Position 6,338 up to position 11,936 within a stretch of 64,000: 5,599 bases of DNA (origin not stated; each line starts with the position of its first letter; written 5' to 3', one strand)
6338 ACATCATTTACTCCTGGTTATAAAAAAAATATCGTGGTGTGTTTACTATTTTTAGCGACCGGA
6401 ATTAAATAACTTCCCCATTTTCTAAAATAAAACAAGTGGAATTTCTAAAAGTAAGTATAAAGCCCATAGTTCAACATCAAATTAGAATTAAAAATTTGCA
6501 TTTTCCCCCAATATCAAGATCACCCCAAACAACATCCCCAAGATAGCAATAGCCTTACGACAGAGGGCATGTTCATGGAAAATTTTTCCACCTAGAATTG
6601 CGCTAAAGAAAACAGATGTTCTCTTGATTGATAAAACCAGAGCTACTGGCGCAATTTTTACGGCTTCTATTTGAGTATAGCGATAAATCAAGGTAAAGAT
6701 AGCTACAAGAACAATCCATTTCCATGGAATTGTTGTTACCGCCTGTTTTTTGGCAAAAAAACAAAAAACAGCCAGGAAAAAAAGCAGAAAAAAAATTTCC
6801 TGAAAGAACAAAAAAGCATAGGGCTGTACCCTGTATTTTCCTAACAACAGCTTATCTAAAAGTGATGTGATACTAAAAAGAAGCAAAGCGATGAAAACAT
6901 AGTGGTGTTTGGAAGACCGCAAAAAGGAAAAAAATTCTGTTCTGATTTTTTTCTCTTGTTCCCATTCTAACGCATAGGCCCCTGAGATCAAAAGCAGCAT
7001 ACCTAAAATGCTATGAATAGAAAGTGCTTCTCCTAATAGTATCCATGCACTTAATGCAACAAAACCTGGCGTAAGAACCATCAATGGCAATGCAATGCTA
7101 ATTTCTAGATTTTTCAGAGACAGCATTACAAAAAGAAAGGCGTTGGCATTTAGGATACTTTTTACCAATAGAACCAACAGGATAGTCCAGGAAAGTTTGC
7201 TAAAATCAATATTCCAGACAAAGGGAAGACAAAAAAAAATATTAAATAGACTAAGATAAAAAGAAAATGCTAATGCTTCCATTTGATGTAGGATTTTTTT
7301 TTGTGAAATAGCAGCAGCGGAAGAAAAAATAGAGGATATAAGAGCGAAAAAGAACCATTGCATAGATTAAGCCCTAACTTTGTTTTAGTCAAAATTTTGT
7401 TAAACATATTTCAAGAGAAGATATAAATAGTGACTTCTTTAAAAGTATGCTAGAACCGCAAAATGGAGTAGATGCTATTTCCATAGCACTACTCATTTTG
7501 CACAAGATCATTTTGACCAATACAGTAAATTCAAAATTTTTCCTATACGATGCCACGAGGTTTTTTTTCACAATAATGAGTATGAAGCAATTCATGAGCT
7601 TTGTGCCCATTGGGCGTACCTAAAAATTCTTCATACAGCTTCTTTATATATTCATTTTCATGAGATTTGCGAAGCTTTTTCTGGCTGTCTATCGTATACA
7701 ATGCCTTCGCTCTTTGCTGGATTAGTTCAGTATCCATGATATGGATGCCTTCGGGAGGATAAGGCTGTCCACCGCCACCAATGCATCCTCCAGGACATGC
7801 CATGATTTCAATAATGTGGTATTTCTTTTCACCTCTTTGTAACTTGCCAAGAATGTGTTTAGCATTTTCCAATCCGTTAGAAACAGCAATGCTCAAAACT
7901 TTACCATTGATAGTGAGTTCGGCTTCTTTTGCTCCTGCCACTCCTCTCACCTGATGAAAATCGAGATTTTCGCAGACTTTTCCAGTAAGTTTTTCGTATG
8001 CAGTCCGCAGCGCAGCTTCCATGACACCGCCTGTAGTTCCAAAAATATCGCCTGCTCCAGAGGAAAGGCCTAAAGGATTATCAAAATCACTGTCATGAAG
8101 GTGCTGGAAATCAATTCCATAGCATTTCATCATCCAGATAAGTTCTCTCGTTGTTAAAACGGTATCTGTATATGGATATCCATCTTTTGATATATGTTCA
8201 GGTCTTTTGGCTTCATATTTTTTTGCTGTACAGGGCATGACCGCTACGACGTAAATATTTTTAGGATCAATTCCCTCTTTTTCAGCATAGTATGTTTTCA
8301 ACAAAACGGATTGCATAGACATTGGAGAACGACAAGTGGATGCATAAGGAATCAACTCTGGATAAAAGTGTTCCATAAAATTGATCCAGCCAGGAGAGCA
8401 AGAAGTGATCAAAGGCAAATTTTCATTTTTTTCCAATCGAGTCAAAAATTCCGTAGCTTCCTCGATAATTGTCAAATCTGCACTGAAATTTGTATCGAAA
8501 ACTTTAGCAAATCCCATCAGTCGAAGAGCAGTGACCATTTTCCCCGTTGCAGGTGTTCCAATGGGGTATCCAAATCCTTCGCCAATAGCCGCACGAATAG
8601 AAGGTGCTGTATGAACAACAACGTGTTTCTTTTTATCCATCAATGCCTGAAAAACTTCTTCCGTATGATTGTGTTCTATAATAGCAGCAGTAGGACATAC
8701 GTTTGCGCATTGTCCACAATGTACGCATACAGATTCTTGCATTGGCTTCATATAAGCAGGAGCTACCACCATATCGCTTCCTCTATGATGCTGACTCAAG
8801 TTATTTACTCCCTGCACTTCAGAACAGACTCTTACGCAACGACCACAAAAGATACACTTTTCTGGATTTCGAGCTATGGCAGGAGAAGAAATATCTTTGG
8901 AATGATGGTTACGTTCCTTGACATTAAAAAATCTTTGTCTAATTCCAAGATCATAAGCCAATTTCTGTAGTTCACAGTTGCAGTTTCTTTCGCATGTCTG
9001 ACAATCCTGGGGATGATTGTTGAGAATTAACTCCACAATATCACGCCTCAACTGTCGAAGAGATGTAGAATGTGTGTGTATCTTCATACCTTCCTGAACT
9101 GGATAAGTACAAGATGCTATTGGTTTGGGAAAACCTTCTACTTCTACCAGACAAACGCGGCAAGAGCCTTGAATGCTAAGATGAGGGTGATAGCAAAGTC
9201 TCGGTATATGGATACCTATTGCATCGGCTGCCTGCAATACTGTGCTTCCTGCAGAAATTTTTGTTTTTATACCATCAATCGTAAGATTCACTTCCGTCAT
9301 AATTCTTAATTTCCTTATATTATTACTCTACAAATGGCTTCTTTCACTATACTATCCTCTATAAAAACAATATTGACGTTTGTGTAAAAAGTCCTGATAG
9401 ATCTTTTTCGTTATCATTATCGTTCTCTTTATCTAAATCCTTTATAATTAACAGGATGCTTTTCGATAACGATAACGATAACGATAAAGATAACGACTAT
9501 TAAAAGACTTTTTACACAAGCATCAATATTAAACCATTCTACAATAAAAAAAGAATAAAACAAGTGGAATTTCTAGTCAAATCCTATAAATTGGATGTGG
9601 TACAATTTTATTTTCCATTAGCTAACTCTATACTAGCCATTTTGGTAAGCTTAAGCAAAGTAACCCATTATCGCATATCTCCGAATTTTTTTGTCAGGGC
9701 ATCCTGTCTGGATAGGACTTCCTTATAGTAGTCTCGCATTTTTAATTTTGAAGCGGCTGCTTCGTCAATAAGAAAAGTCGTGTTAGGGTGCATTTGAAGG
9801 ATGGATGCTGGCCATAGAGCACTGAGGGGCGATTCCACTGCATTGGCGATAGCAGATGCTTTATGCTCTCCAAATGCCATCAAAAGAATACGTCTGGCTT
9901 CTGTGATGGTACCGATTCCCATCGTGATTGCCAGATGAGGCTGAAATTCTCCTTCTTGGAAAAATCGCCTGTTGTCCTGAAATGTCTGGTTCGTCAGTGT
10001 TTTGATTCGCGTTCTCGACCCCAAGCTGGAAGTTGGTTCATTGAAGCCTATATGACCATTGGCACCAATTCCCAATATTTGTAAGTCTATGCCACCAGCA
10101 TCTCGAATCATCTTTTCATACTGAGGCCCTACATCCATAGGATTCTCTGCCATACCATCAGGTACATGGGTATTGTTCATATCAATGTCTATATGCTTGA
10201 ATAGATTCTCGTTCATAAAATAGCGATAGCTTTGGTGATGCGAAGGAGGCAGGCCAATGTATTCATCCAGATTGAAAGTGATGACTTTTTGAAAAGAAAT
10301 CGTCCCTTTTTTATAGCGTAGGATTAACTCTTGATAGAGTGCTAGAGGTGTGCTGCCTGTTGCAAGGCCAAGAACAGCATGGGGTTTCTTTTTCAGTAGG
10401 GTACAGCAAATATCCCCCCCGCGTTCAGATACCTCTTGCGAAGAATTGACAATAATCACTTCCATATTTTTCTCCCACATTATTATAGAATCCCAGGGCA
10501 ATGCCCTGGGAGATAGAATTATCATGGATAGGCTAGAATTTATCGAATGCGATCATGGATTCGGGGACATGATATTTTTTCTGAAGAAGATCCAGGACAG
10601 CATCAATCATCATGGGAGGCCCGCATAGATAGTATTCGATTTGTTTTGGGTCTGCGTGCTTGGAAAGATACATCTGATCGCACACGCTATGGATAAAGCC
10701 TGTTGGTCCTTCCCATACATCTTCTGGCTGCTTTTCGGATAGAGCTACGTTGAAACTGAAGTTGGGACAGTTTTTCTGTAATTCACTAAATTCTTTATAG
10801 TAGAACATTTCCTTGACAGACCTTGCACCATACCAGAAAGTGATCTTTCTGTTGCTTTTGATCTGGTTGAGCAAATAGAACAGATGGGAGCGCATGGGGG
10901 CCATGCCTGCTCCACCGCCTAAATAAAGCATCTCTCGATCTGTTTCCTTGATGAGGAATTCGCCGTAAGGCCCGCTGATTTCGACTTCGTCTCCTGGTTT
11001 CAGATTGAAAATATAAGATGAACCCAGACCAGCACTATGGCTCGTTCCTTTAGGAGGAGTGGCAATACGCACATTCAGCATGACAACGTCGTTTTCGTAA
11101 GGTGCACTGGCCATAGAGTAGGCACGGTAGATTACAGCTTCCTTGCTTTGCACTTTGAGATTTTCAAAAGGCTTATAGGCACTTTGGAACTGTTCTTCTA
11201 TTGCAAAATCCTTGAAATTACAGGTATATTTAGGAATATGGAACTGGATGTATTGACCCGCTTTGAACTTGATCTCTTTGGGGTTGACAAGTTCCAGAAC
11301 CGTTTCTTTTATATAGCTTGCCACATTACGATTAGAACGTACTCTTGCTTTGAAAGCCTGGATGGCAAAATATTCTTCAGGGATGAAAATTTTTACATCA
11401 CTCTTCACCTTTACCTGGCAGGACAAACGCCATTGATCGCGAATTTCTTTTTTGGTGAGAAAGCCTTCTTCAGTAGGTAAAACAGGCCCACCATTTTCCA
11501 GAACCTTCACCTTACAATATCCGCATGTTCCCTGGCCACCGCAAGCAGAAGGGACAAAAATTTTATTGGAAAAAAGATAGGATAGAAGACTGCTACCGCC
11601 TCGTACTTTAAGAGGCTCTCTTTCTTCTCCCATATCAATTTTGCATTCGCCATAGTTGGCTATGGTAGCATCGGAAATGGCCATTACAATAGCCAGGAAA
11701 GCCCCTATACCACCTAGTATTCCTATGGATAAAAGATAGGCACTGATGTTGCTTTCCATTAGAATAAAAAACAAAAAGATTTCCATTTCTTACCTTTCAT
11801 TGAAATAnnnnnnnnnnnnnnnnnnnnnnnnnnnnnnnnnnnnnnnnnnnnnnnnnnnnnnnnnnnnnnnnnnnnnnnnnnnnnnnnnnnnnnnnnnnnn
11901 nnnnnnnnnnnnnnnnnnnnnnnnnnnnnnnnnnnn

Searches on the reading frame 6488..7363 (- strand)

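Call 53: search_protein_families(library=pfam, proteins=[window:6488-7363:-], max_evalue=0.0001)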
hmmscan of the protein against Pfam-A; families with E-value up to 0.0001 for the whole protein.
window:6488-7363:- (291 aa): 1 family
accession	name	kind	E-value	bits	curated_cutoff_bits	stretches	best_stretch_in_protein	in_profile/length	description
PF00892.27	EamA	-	2.1e-23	83.6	28.2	2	3-131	3-132/135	EamA-like transporter family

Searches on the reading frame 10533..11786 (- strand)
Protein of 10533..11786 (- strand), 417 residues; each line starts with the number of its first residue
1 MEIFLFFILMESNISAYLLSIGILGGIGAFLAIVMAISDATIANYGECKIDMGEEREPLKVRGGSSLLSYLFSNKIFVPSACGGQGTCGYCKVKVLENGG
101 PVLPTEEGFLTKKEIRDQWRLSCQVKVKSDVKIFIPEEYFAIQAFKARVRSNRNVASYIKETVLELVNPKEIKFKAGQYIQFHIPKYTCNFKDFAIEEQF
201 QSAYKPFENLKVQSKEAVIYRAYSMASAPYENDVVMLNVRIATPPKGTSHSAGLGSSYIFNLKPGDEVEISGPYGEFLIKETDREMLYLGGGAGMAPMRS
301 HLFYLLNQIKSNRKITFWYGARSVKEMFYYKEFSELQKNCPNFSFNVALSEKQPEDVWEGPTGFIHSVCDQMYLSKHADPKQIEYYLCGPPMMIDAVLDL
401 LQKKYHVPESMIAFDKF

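Call 3: search_protein_families(library=pfam, proteins=[window:10533-11786:-], max_evalue=0.01)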
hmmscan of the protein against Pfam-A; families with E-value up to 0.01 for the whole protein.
window:10533-11786:- (417 aa): 4 families
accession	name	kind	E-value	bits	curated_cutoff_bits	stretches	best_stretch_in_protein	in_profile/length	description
PF00175.26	NAD_binding_1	-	1e-16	62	22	1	289-397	2-107/109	Oxidoreductase NAD-binding domain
PF00111.32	Fer2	-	5.4e-11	42.7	21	1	60-128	12-77/77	2Fe-2S iron-sulfur cluster binding domain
PF00970.30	FAD_binding_6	-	2.1e-09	38.1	21.1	1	209-277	37-97/99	Oxidoreductase FAD-binding domain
PF08030.17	NAD_binding_6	-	0.00031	21.3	22.2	0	286-348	4-73/156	Ferric reductase NAD binding domain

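Call 4: search_protein_families(library=ncbifam, proteins=[window:10533-11786:-], max_evalue=0.01)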
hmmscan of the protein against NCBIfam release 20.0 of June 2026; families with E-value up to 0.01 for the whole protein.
window:10533-11786:- (417 aa): 30 families (the best 25 are shown)
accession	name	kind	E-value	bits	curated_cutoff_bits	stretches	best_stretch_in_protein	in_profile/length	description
TIGR01941.1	nqrF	equivalog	2.2e-146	487.9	295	1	19-417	3-403/405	NADH:ubiquinone reductase (Na(+)-transporting) subunit F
NF040810.1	BenC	equivalog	3.7e-38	131.5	430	2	202-417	132-330/333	benzoate 1,2-dioxygenase electron transfer component BenC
NF045803.1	MethMoxFADbindMmoC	equivalog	3.3e-33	114.9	500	2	216-417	152-340/343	aromatic/alkene monooxygenase hydroxylase FAD-binding subunit MmoC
NF008822.0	PRK11872.1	equivalog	1.2e-27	96.8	402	2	207-405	140-324/341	anthranilate 1,2-dioxygenase electron transfer component AntC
NF058606.1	GlBtMonoRdsGbcB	equivalog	4.8e-26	91.5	500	2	204-404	43-235/362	glycine betaine monooxygenase reductase subunit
NF007964.0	PRK10684.1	equivalog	6.8e-23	81.1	383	2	216-410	50-230/333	NADH oxidoreductase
NF005963.0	PRK08051.1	equivalog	1.2e-21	77.1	230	1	221-411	47-224/233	NAD(P)H-flavin reductase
NF006220.0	PRK08345.1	subfamily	2.2e-21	76.4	395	1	190-410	31-245/294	cytochrome-c3 hydrogenase subunit gamma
NF009805.0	PRK13289.1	equivalog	3.6e-21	75.6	432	1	156-417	166-392/399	NO-inducible flavohemoprotein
NF052252.1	flav_redu_LuxG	exception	4.2e-16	58.8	340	1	221-408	43-221/232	flavin mononucleotide reductase LuxG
NF040835.1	sulfhyd_HydG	equivalog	2e-15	56.8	650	1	252-411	87-243/292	NADPH-dependent hydrogenase/sulfhydrogenase 1 subunit gamma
NF000796.0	PRK00054.1-1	equivalog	3.8e-15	55.8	224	1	253-405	61-193/254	dihydroorotate dehydrogenase electron transfer subunit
NF040830.1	sulfhyd_ShyC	equivalog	6.3e-15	55.1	600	1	251-404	74-234/288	NAD(P)-dependent hydrogenase/sulfhydrogenase 2 subunit gamma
TIGR02160.1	PA_CoA_Oxy5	hypoth_equivalog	8e-15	54.5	420.8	1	196-417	23-241/352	1,2-phenylacetyl-CoA epoxidase subunit PaaE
NF004317.0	PRK05713.1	equivalog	1.7e-14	53.8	338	2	58-180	10-125/312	iron-sulfur-binding ferredoxin reductase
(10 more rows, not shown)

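Call 23: search_dna_similar(query=window:10533-11786:-, collection=plasmids, mode=protein, max_evalue=1e-40, max_rows=25)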
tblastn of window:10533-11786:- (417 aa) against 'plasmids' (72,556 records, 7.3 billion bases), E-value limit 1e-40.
Records with a match: 63; places in all: 64; records where one place covers at least 80% of the query: 63.
Best place of each record, by identity: <60% 63.
By first word of the organism name: Leisingera 17; Xanthomonas 8; Ruegeria 7; Paracoccus 3; Tritonibacter 3; Neisseria 2; Proteus 2; Prevotella 2; Shinella 2; Indioceanicola 2; and 15 more.
By predicted mobility (MOB-suite, as given by PLSDB): non-mobilizable 50; mobilizable 10; conjugative 3.
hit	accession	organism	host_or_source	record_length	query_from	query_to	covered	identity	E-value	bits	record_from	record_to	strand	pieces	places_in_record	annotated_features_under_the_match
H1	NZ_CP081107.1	Ruegeria sp. B32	-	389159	34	401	88%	49.5%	2e-113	372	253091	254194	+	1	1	nqrF: NADH:ubiquinone reductase (Na(+)-transporting) subunit F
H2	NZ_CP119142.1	Neisseria gonorrhoeae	Homo sapiens,whole organism,synovial ...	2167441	40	417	91%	47.9%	2e-98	329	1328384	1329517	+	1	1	none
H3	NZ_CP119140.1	Neisseria gonorrhoeae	Homo sapiens,whole organism,blood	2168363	40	417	91%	47.9%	2e-98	329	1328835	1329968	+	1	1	none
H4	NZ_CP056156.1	Enterobacter hormaechei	culture,Wastewater influent sample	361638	40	417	91%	47.6%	3e-98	328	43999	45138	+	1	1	nqrF: NADH:ubiquinone reductase (Na(+)-transporting) subunit F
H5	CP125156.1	Klebsiella pneumoniae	-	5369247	40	417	91%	47.4%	4e-96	322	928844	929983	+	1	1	nqrF: NADH:ubiquinone reductase (Na(+)-transporting) subunit F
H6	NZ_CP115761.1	Paracoccus sp. SCSIO 75233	cell culture,sediment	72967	34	401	88%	48.6%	8e-115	376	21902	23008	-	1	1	nqrF: NADH:ubiquinone reductase (Na(+)-transporting) subunit F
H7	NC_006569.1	Ruegeria pomeroyi DSS-3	-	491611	34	401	88%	48.6%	1e-113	373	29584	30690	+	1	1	nqrF: NADH:ubiquinone reductase (Na(+)-transporting) subunit F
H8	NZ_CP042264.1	Qingshengfaniella alkalisoli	cell culture,saline soil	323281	34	401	88%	48.6%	2e-113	372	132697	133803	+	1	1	nqrF: NADH:ubiquinone reductase (Na(+)-transporting) subunit F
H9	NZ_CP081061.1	Leisingera aquaemixtae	-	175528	34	401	88%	48.4%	3e-114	374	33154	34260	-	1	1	nqrF: NADH:ubiquinone reductase (Na(+)-transporting) subunit F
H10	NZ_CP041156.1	Leisingera aquaemixtae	cell culture,Biocathode MCL, marine ...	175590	34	401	88%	48.4%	3e-114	374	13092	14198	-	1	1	nqrF: NADH:ubiquinone reductase (Na(+)-transporting) subunit F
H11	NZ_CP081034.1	Leisingera aquaemixtae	-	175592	34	401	88%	48.4%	3e-114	374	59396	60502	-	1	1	nqrF: NADH:ubiquinone reductase (Na(+)-transporting) subunit F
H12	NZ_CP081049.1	Leisingera aquaemixtae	-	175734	34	401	88%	48.4%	3e-114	374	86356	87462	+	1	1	nqrF: NADH:ubiquinone reductase (Na(+)-transporting) subunit F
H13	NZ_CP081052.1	Leisingera aquaemixtae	-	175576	34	401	88%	48.4%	7e-114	373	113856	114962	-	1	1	nqrF: NADH:ubiquinone reductase (Na(+)-transporting) subunit F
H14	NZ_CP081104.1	Ruegeria conchae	-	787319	34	401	88%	48.2%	5e-110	362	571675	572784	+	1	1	nqrF: NADH:ubiquinone reductase (Na(+)-transporting) subunit F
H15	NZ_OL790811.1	Proteus mirabilis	-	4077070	34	417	92%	46.1%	4e-96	322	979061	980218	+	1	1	none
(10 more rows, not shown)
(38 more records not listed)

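Call 24: get_annotated_region(hit=H5, flank=7000)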
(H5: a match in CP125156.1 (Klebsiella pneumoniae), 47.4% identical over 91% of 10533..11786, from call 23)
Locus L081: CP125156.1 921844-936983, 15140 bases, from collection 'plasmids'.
description: Klebsiella pneumoniae strain 176 plasmid unnamed2, complete sequence
organism: Klebsiella pneumoniae (NCBI taxid 573)
taxonomy: Bacteria; Pseudomonadota; Gammaproteobacteria; Enterobacterales; Enterobacteriaceae; Klebsiella; Klebsiella pneumoniae
host: -; source: -; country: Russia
typing (MOB-suite, as given by PLSDB): non-mobilizable; mating-pair formation MPF_T
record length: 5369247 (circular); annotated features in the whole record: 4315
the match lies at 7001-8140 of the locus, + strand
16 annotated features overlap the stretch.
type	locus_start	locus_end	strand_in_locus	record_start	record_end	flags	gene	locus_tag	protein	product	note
CDS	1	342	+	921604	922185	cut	lpcA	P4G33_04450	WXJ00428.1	D-sedoheptulose 7-phosphate isomerase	-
CDS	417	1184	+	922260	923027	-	-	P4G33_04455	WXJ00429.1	class II glutamine amidotransferase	-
CDS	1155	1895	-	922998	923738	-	dpaA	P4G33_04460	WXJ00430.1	peptidoglycan meso-diaminopimelic acid protein amidase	-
CDS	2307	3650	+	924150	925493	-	-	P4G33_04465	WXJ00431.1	Na(+)-translocating NADH-quinone reductase subunit A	-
CDS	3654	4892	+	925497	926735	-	-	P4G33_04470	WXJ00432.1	NADH:ubiquinone reductase (Na(+)-transporting) subunit B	-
CDS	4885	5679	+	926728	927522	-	-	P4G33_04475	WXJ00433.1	Na(+)-translocating NADH-quinone reductase subunit C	-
CDS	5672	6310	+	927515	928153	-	-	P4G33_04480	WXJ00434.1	NADH:ubiquinone reductase (Na(+)-transporting) subunit D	-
CDS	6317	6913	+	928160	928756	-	nqrE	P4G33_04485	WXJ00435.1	NADH:ubiquinone reductase (Na(+)-transporting) subunit E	-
CDS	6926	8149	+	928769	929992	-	nqrF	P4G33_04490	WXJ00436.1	NADH:ubiquinone reductase (Na(+)-transporting) subunit F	-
CDS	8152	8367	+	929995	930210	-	nqrM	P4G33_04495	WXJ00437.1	(Na+)-NQR maturation NqrM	-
CDS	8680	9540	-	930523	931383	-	-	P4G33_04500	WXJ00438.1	glycerophosphodiester phosphodiesterase family protein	-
CDS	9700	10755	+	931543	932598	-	dinB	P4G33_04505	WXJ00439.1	DNA polymerase IV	-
CDS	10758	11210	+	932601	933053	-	-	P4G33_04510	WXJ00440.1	GNAT family N-acetyltransferase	-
CDS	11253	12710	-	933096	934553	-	pepD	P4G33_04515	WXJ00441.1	cytosol nonspecific dipeptidase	-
CDS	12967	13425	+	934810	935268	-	gpt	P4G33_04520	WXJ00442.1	xanthine phosphoribosyltransferase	-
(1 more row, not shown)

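Call 25: get_annotated_region(hit=H7, flank=7000)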
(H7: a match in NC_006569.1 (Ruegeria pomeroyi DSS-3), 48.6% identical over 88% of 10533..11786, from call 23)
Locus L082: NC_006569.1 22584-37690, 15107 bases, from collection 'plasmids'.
description: Ruegeria pomeroyi DSS-3 megaplasmid, complete sequence
organism: Ruegeria pomeroyi DSS-3 (NCBI taxid 246200)
taxonomy: Bacteria; Pseudomonadota; Alphaproteobacteria; Rhodobacterales; Roseobacteraceae; Ruegeria; Ruegeria pomeroyi; Ruegeria pomeroyi DSS-3
host: -; source: -; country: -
typing (MOB-suite, as given by PLSDB): non-mobilizable; replicon rep_cluster_95
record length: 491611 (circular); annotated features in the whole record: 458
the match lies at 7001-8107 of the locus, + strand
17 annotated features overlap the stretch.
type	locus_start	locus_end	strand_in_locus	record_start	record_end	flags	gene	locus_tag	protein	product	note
CDS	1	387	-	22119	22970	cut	hpaD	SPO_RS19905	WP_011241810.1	3,4-dihydroxyphenylacetate 2,3-dioxygenase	GO:0008152 - metabolic process [Evidence IEA]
CDS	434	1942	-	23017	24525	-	hpaE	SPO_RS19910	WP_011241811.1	5-carboxymethyl-2-hydroxymuconate semialdehyde dehydrogenase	GO:1901023 - 4-hydroxyphenylacetate catabolic process [Evidence IEA]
CDS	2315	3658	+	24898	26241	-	-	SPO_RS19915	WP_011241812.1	Na(+)-translocating NADH-quinone reductase subunit A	GO:0006814 - sodium ion transport [Evidence IEA]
CDS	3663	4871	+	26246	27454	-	-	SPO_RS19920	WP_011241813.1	NADH:ubiquinone reductase (Na(+)-transporting) subunit B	GO:0022904 - respiratory electron transport chain [Evidence IEA]; GO:0055085 - transmembrane transport [Evidence IEA]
CDS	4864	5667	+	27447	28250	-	-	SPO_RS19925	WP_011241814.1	Na(+)-translocating NADH-quinone reductase subunit C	GO:0006814 - sodium ion transport [Evidence IEA]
CDS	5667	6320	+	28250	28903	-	-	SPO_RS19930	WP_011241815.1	NADH:ubiquinone reductase (Na(+)-transporting) subunit D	-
CDS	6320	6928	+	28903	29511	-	nqrE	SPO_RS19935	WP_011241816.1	NADH:ubiquinone reductase (Na(+)-transporting) subunit E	GO:0006814 - sodium ion transport [Evidence IEA]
CDS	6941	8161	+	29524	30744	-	nqrF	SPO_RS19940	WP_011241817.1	NADH:ubiquinone reductase (Na(+)-transporting) subunit F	GO:0006814 - sodium ion transport [Evidence IEA]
CDS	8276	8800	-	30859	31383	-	-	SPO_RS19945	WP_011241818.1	CBS domain-containing protein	-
CDS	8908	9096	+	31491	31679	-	-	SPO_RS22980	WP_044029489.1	hypothetical protein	-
CDS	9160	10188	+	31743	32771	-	-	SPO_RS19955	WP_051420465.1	FAD:protein FMN transferase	GO:0017013 - protein flavinylation [Evidence IEA]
CDS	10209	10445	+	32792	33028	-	nqrM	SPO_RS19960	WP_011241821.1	(Na+)-NQR maturation NqrM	-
CDS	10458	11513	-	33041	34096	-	-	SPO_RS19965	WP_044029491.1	helix-turn-helix transcriptional regulator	GO:0006355 - regulation of DNA-templated transcription [Evidence IEA]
CDS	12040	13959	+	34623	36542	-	-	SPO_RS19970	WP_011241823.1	di-heme-cytochrome C peroxidase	-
CDS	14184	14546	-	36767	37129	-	-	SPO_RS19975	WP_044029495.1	CrcB family protein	-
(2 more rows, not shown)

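Call 33: get_annotated_region(hit=H2, flank=7000)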
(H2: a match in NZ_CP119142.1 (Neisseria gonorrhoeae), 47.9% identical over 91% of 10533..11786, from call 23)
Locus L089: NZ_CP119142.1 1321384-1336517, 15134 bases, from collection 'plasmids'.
description: Neisseria gonorrhoeae strain 2022NG-0032 plasmid p2022NG-0032_1, complete sequence
organism: Neisseria gonorrhoeae (NCBI taxid 485)
taxonomy: Bacteria; Pseudomonadota; Betaproteobacteria; Neisseriales; Neisseriaceae; Neisseria; Neisseria gonorrhoeae
host: -; source: Homo sapiens,whole organism,synovial fluid; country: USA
typing (MOB-suite, as given by PLSDB): non-mobilizable
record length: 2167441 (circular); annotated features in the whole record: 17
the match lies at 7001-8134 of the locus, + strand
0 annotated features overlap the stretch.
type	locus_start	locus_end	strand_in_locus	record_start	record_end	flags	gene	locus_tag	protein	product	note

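Call 70: find_related_loci(query=window:10533-11786:-, collection=metagenome_contigs, flank=8000)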
Query window:10533-11786:- (417 aa) in metagenome_contigs; peptide patterns used: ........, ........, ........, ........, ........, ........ (x = any residue, [..] = any of these).
32 stretches matched a pattern, but none encodes a relative of the query by tblastn (E <= 1e-3).

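Call 72: find_related_loci(query=A2, collection=metagenome_contigs, flank=8000)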
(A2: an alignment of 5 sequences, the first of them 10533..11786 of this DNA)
Query A2 (417 aa) in metagenome_contigs; peptide patterns used: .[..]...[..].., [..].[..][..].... (x = any residue, [..] = any of these).
600 stretches matched a pattern (row limit reached: there are more); 285 encode a relative of the query (tblastn E <= 1e-3); the best 80 are kept; 80 distinct loci.
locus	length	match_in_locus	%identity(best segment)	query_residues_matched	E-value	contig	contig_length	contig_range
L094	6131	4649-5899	78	1-417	0e+0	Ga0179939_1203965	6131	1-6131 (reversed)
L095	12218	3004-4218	55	14-417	5e-146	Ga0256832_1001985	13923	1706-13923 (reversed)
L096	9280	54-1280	47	8-415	1e-125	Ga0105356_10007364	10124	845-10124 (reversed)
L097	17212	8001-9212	47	13-415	4e-124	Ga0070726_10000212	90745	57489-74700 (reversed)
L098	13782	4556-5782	46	8-415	1e-123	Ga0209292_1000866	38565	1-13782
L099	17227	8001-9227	46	8-415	3e-123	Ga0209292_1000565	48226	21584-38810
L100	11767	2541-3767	46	8-415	3e-123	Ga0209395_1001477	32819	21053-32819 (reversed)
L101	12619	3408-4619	46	13-415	4e-123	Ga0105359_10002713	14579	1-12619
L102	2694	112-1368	49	5-417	3e-128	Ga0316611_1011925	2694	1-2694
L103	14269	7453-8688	50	19-417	1e-121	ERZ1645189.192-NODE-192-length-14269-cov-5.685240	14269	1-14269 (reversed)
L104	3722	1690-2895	51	29-417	4e-124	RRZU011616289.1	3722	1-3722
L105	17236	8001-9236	50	19-417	1e-121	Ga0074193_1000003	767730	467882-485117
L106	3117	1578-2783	49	40-417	8e-126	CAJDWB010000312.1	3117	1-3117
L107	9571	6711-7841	50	46-417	4e-121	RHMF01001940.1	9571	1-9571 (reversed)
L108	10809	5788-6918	50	46-417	6e-121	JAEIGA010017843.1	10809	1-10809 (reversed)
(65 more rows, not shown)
